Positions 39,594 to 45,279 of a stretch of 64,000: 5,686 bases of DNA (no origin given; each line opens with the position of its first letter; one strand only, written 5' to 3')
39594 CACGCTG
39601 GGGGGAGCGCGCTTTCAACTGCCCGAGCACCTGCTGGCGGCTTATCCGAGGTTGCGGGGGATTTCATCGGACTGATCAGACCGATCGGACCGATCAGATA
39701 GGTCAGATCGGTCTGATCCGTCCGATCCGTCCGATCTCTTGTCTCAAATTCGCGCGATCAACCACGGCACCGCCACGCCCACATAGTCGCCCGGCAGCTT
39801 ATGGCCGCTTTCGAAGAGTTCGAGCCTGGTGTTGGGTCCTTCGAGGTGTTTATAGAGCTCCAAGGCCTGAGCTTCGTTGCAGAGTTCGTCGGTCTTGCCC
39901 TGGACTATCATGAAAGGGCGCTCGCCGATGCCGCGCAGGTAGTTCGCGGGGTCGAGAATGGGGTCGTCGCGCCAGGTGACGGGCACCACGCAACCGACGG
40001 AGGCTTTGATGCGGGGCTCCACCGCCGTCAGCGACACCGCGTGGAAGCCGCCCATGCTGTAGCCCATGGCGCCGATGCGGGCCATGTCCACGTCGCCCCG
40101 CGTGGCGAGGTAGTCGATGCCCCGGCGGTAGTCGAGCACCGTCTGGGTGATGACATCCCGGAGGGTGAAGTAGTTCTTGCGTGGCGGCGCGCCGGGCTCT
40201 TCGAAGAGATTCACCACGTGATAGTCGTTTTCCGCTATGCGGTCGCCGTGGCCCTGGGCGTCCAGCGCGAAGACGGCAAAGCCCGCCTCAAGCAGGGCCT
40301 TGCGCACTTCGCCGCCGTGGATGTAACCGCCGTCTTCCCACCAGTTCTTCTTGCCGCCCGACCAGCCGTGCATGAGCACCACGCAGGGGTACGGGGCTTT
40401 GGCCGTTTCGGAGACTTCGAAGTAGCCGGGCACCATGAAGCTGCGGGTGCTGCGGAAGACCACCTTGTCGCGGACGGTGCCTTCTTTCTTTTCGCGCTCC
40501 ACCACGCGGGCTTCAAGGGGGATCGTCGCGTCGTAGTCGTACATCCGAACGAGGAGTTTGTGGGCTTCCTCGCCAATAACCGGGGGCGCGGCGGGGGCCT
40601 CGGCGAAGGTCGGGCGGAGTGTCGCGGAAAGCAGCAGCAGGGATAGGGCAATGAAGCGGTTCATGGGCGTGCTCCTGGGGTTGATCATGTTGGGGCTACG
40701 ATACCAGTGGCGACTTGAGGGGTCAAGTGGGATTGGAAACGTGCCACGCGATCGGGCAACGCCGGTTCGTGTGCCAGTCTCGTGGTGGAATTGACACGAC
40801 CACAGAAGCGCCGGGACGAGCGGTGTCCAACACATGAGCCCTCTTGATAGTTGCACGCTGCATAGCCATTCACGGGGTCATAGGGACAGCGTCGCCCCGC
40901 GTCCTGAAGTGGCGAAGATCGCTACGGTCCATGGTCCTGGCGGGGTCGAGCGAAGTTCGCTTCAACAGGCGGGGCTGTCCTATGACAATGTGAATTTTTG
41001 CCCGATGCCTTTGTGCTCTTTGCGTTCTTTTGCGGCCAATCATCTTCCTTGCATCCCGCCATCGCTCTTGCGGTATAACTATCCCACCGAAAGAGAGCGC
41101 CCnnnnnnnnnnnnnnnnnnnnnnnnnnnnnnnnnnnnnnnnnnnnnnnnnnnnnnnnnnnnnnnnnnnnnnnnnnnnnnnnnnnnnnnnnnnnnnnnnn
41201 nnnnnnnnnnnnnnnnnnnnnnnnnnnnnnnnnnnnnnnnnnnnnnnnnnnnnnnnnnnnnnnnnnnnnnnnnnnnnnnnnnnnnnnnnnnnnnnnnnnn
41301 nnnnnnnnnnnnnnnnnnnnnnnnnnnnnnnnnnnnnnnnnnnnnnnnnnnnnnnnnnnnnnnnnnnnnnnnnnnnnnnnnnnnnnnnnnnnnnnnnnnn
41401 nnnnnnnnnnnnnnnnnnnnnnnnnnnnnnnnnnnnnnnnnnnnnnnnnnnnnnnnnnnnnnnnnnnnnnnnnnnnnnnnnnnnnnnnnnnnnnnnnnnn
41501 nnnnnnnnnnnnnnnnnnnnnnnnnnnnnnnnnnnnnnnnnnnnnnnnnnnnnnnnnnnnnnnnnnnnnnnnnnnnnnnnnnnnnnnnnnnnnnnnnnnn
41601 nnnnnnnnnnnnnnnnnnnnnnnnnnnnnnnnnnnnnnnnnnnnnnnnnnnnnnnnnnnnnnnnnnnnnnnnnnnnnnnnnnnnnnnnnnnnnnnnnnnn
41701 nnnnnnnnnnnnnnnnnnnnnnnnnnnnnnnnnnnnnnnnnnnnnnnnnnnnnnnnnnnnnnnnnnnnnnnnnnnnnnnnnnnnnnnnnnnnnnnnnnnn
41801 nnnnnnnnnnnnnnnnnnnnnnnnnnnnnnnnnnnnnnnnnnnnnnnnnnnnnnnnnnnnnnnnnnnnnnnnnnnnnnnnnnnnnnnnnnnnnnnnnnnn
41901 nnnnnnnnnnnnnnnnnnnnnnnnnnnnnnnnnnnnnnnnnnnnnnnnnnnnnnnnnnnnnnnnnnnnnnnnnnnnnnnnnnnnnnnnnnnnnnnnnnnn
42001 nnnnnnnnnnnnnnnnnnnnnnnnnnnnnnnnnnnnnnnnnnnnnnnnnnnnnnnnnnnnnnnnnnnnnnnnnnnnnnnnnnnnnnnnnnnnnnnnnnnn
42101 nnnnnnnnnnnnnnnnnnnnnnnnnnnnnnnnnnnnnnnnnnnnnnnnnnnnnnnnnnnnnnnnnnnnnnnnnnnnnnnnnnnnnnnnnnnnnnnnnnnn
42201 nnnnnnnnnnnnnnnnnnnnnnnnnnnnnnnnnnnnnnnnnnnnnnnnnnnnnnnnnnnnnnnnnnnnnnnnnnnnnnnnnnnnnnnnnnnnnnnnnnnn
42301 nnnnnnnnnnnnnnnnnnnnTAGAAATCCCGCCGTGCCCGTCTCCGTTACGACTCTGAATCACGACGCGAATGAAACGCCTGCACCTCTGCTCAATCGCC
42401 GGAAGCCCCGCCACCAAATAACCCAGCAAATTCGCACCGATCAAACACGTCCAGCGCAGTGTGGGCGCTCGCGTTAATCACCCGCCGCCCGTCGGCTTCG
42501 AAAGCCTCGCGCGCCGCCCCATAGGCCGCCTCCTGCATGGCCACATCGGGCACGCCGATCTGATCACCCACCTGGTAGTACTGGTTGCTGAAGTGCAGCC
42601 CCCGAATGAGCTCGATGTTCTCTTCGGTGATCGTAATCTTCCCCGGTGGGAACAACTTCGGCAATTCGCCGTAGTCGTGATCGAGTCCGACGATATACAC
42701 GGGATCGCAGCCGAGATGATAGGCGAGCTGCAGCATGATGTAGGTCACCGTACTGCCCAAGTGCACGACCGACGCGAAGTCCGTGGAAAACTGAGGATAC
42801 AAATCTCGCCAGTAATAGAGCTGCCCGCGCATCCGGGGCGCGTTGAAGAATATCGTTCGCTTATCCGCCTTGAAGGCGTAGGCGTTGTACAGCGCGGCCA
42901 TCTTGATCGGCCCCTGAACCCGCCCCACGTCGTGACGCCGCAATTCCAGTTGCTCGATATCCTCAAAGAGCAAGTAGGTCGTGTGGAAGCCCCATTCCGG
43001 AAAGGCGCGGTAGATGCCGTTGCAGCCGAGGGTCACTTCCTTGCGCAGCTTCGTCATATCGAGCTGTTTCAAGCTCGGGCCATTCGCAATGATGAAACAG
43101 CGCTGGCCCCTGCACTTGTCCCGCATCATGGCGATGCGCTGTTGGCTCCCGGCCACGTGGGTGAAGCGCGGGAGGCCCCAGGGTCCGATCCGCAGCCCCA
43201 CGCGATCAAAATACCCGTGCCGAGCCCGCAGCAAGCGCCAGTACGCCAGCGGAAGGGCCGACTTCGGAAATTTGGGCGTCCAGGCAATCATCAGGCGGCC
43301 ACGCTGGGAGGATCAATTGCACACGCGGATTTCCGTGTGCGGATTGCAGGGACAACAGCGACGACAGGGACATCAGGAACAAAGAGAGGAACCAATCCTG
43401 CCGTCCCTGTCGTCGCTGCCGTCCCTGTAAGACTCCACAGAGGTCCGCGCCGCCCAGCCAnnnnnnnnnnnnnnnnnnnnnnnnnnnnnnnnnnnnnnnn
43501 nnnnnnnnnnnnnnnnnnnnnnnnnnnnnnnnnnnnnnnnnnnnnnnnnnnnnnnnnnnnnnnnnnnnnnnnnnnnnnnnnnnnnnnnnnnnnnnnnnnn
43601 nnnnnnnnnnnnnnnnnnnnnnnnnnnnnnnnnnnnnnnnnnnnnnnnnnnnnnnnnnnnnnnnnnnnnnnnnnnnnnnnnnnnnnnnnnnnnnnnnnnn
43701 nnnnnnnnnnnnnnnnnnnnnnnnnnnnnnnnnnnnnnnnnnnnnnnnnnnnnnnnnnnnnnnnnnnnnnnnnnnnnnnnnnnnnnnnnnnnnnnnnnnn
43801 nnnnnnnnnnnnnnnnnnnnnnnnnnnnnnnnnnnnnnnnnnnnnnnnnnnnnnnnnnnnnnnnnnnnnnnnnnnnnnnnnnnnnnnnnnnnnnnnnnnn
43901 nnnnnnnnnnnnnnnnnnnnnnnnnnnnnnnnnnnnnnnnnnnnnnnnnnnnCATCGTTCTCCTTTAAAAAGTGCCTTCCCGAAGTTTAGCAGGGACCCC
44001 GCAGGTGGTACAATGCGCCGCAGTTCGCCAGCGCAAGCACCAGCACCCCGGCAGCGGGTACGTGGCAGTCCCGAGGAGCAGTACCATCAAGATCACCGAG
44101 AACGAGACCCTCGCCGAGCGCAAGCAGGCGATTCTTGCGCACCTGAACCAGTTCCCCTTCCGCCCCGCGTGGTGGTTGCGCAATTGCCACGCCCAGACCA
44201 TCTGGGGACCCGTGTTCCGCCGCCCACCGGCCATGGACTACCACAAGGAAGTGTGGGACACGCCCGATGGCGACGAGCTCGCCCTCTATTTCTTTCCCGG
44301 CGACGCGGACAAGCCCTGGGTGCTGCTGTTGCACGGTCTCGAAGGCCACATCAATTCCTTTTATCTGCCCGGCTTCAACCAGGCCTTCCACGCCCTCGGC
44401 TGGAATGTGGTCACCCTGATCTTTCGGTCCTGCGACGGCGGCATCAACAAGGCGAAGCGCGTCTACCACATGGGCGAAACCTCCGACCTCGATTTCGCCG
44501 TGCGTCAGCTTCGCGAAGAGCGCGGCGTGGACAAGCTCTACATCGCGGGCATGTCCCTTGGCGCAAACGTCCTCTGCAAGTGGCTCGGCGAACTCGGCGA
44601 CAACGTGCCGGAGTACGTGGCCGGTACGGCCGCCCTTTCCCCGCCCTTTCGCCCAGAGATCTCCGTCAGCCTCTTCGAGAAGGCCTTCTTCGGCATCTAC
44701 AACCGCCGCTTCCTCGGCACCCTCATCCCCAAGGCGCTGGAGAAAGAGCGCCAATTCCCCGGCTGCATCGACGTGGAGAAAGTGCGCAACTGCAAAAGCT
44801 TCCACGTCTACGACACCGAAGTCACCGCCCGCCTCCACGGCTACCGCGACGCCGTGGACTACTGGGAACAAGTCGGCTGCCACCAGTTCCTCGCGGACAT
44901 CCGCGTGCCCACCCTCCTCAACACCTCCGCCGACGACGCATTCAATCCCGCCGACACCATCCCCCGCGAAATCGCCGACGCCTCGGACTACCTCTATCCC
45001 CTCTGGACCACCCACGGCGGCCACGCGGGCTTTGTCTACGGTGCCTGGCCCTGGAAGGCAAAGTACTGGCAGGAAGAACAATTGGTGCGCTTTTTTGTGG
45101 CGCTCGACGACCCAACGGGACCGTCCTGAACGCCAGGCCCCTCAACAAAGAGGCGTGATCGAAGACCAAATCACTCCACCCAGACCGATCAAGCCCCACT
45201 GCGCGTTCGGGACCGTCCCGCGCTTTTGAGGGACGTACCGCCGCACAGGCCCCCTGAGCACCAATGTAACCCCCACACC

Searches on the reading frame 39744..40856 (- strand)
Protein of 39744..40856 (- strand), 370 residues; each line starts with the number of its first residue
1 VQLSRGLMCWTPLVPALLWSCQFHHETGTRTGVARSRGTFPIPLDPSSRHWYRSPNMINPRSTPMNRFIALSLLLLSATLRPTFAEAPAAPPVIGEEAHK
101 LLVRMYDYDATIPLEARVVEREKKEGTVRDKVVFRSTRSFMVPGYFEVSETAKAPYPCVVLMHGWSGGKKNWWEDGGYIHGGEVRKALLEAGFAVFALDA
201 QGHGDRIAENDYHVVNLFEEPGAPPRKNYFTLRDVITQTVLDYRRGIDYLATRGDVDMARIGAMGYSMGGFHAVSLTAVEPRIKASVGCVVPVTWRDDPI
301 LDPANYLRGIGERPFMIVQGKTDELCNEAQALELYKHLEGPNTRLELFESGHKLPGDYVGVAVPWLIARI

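Call 6: search_protein_families(library=pfam, proteins=[window:39744-40856:-], max_evalue=0.01)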
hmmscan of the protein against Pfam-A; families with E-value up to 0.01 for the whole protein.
window:39744-40856:- (370 aa): 11 families
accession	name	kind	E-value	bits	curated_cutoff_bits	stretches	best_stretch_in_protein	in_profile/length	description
PF00561.26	Abhydrolase_1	-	2.2e-10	41.1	25.8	1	157-286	1-97/245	alpha/beta hydrolase fold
PF12146.15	Hydrolase_4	-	1.5e-09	38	27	1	184-287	23-105/239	Serine aminopeptidase, S33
PF01738.24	DLH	-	3e-08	34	21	1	151-348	8-181/217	Dienelactone hydrolase family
PF12697.13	Abhydrolase_6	-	7.7e-08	33.7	26.3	1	159-300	1-105/217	Alpha/beta hydrolase family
PF00326.27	Peptidase_S9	-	7.9e-08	32.5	22.6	1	238-292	43-97/213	Prolyl oligopeptidase family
PF05448.18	AXE1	-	9e-08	31.7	21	1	118-292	44-208/321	Acetyl xylan esterase (AXE1)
PF20434.5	BD-FAE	-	3.3e-07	30.5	26.8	0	150-199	7-54/215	BD-FAE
PF12740.14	PETase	-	6.3e-06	26.2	28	1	233-339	99-196/263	PET hydrolase-like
PF00756.26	Esterase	-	0.0001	22.6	22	1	141-335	13-206/251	Putative esterase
PF03959.19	FSH1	-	0.00027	21.1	21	1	220-355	63-202/211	Serine hydrolase (FSH1)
PF02129.25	Peptidase_S15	-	0.00036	20.8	23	0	152-298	15-135/262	X-Pro dipeptidyl-peptidase (S15 family)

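Call 78: find_homologous_proteins(query=window:39747-40688:-, max_evalue=1e-40)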
Query seq(314 aa) (314 aa): 287 proteins with E <= 1e-40 among 3371 candidates; the best 120 are listed.
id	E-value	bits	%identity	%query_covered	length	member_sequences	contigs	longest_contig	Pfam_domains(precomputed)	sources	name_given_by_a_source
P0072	2.8e-207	705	100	97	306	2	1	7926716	PF00326.28,PF05448.19,PF12697.14,PF01738.25,PF00561.27,PF12146.16,PF20434.6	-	-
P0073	6.1e-200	681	95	97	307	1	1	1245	PF00326.28,PF05448.19,PF12697.14,PF01738.25,PF00561.27,PF12146.16,PF20434.6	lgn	-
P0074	3.7e-198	675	95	97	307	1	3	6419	PF02129.25,PF00326.28,PF05448.19,PF12697.14,PF01738.25,PF00561.27,PF12146.16,PF20434.6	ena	-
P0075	1.0e-197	674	95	89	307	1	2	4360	PF00326.28,PF05448.19,PF12697.14,PF01738.25,PF00561.27,PF12146.16,PF20434.6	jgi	jgi:dienelactone hydrolase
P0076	1.5e-197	673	94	97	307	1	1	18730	PF02129.25,PF00326.28,PF05448.19,PF12697.14,PF01738.25,PF00561.27,PF12146.16,PF20434.6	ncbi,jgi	jgi:dienelactone hydrolase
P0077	8.7e-197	671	93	97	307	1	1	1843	PF02129.25,PF00326.28,PF03959.20,PF05448.19,PF12697.14,PF01738.25,PF00561.27,PF12146.16,PF20434.6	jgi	jgi:dienelactone hydrolase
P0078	2.6e-196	669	96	89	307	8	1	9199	PF00326.28,PF12740.15,PF05448.19,PF12697.14,PF01738.25,PF00561.27,PF12146.16,PF20434.6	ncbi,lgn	-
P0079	2.4e-195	666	95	89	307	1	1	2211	PF02129.25,PF00326.28,PF05448.19,PF12697.14,PF01738.25,PF00561.27,PF12146.16,PF20434.6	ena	-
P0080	1.5e-194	664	93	97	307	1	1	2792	PF02129.25,PF00326.28,PF03959.20,PF05448.19,PF12697.14,PF01738.25,PF00561.27,PF12146.16,PF20434.6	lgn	-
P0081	4.9e-194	662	93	89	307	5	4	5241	PF02129.25,PF00326.28,PF05448.19,PF12697.14,PF01738.25,PF00561.27,PF12146.16,PF20434.6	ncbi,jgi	jgi:dienelactone hydrolase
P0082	3.2e-193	659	94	89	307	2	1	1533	PF00326.28,PF03959.20,PF05448.19,PF12697.14,PF01738.25,PF00561.27,PF12146.16,PF20434.6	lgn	-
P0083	8.3e-193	658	92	89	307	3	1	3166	PF00326.28,PF05448.19,PF12697.14,PF01738.25,PF00561.27,PF12146.16,PF20434.6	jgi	jgi:dienelactone hydrolase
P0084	4.1e-192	656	92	97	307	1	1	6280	PF02129.25,PF00326.28,PF03959.20,PF05448.19,PF12697.14,PF01738.25,PF00561.27,PF12146.16,PF20434.6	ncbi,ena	-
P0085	1.0e-190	651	93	89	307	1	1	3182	PF02129.25,PF00326.28,PF03959.20,PF05448.19,PF12697.14,PF01738.25,PF00561.27,PF12146.16,PF20434.6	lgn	-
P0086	1.3e-190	651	93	89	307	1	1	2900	PF00326.28,PF05448.19,PF12697.14,PF01738.25,PF00561.27,PF12146.16,PF20434.6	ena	-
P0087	2.1e-190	650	93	89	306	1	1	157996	PF02129.25,PF00326.28,PF05448.19,PF12697.14,PF01738.25,PF00561.27,PF12146.16,PF20434.6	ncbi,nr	ncbi:MAG: alpha/beta fold hydrolase [Candidatus Hydrogenedentes bacterium]|nr:alpha/beta fold hydrol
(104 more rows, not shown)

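Call 79: find_encoding_contigs(protein=P0087, flank=8000, max_places=2)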
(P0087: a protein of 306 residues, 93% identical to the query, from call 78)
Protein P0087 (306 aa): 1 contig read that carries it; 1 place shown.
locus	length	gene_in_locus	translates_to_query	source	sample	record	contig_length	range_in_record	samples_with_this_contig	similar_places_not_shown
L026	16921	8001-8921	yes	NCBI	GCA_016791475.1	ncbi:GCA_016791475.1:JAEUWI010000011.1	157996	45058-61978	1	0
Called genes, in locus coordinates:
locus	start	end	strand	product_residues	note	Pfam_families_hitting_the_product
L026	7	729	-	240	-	PF13365:Trypsin_2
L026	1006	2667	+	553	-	-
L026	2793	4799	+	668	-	-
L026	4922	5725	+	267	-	PF08003:Methyltransf_9 (weak)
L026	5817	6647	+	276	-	-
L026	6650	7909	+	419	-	PF00005:ABC_tran, PF13304:AAA_21 (faint), PF14524:Wzt_C (weak)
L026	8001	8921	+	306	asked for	PF05448:AXE1, PF02129:Peptidase_S15 (faint), PF01738:DLH, PF20434:BD-FAE (faint), PF00561:Abhydrolase_1 (weak), PF12146:Hydrolase_4 (faint), PF12697:Abhydrolase_6, PF00326:Peptidase_S9 (faint)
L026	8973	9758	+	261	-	PF00520:Ion_trans, PF07885:Ion_trans_2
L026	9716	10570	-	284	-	PF01904:DUF72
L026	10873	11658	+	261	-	PF00702:Hydrolase, PF13344:Hydrolase_6, PF13419:HAD_2 (weak), PF13242:Hydrolase_like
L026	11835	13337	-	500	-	PF02074:Peptidase_M32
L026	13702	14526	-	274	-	PF01261:AP_endonuc_2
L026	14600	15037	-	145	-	-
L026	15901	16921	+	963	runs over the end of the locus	-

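Call 80: find_encoding_contigs(protein=P0076, flank=8000, max_places=2)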
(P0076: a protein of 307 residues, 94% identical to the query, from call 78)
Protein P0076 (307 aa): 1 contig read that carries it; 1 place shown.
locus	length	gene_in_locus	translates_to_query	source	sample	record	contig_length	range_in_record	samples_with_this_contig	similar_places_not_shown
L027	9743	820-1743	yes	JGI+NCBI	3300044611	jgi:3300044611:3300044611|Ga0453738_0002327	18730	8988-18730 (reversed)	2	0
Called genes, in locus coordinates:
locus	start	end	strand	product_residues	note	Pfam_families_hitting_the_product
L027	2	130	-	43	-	?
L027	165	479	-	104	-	-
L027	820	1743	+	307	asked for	PF05448:AXE1, PF02129:Peptidase_S15 (faint), PF01738:DLH, PF20434:BD-FAE (faint), PF00561:Abhydrolase_1 (weak), PF12146:Hydrolase_4 (faint), PF12697:Abhydrolase_6, PF00326:Peptidase_S9 (faint)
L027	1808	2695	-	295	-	PF01904:DUF72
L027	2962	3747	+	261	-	PF00702:Hydrolase, PF13344:Hydrolase_6, PF13419:HAD_2 (faint), PF13242:Hydrolase_like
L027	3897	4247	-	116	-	PF01927:Mut7-C (weak), PF18478:PIN_10, PF18480:DUF5615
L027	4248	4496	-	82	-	PF04255:DUF433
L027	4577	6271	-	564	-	PF01522:Polysacc_deac_1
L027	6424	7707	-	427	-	PF00202:Aminotran_3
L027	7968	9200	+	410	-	PF00884:Sulfatase, PF01663:Phosphodiest, PF16347:SGSH_C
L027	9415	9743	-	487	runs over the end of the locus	PF07394:DUF1501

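Call 81: find_encoding_contigs(protein=P0078, flank=8000, max_places=2)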
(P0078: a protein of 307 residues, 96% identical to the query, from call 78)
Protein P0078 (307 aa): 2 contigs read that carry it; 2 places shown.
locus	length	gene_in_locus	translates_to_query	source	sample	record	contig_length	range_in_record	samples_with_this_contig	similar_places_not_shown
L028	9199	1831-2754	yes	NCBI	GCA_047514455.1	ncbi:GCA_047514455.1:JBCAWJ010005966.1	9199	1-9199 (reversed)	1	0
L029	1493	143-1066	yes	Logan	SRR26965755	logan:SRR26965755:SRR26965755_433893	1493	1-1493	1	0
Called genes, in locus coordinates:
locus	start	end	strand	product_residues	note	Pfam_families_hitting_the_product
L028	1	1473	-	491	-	?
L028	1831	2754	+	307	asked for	PF05448:AXE1, PF01738:DLH, PF12740:PETase (faint), PF20434:BD-FAE (faint), PF00561:Abhydrolase_1 (weak), PF12146:Hydrolase_4 (faint), PF12697:Abhydrolase_6, PF00326:Peptidase_S9 (faint)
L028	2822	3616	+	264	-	PF00520:Ion_trans, PF07885:Ion_trans_2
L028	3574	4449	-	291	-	PF01904:DUF72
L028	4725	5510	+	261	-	PF00702:Hydrolase, PF13344:Hydrolase_6, PF13419:HAD_2 (faint), PF13242:Hydrolase_like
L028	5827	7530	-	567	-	PF01522:Polysacc_deac_1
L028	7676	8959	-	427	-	PF00202:Aminotran_3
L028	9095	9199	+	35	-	?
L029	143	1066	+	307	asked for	PF05448:AXE1, PF01738:DLH, PF12740:PETase (faint), PF20434:BD-FAE (faint), PF00561:Abhydrolase_1 (weak), PF12146:Hydrolase_4 (faint), PF12697:Abhydrolase_6, PF00326:Peptidase_S9 (faint)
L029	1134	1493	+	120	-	?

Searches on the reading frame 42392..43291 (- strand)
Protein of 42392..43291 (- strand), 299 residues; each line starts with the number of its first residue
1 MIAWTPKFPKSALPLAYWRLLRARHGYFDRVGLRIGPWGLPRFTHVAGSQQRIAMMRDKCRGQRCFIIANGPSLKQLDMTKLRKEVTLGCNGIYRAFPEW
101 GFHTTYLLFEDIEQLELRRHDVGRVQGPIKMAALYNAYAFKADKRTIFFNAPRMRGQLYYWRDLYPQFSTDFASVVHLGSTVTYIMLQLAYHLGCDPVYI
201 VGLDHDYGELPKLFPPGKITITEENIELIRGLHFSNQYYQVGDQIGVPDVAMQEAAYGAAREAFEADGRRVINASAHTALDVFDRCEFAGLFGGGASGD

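Call 6: search_protein_families(library=pfam, proteins=[window:42392-43291:-], max_evalue=0.01)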
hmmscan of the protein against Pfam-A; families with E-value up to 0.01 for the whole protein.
window:42392-43291:- (299 aa): 1 family
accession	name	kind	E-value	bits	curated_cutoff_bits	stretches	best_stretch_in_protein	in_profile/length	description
PF01973.23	MptE-like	-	4.2e-10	40.1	34.6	1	53-208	15-169/171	6-hydroxymethylpterin diphosphokinase MptE-like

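Call 34: find_related_loci(query=window:42392-43291:-, collection=metagenome_contigs, flank=6000)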
Query window:42392-43291:- (299 aa) in metagenome_contigs; peptide patterns used: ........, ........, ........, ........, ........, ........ (x = any residue, [..] = any of these).
37 stretches matched a pattern; 3 encode a relative of the query (tblastn E <= 1e-3); 3 distinct loci.
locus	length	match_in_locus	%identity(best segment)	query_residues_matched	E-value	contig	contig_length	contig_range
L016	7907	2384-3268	72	1-296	1e-152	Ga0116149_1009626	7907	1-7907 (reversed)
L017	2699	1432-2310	71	1-293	3e-157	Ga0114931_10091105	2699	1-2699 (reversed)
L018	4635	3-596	93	98-295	3e-118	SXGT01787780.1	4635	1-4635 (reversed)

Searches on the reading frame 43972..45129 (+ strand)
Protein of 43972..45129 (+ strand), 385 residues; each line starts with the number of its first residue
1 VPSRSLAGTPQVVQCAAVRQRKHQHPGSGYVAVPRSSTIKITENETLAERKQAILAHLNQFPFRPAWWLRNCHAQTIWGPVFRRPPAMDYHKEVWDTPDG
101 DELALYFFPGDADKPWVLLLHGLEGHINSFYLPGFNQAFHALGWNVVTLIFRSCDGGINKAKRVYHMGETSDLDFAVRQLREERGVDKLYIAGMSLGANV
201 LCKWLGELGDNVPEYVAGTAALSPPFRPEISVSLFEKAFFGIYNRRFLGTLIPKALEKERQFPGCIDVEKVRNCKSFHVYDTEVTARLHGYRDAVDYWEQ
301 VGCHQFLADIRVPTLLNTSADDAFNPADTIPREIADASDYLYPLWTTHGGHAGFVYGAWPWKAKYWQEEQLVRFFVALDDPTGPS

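Call 15: search_protein_families(library=pfam, proteins=[window:43972-45129:+], max_evalue=0.0001)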
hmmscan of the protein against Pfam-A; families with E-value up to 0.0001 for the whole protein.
window:43972-45129:+ (385 aa): 2 families
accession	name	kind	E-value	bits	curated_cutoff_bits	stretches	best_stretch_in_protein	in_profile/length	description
PF00561.26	Abhydrolase_1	-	2e-11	44.5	25.8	1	115-255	1-132/245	alpha/beta hydrolase fold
PF12146.15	Hydrolase_4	-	1.6e-06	28.1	27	1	116-326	6-206/239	Serine aminopeptidase, S33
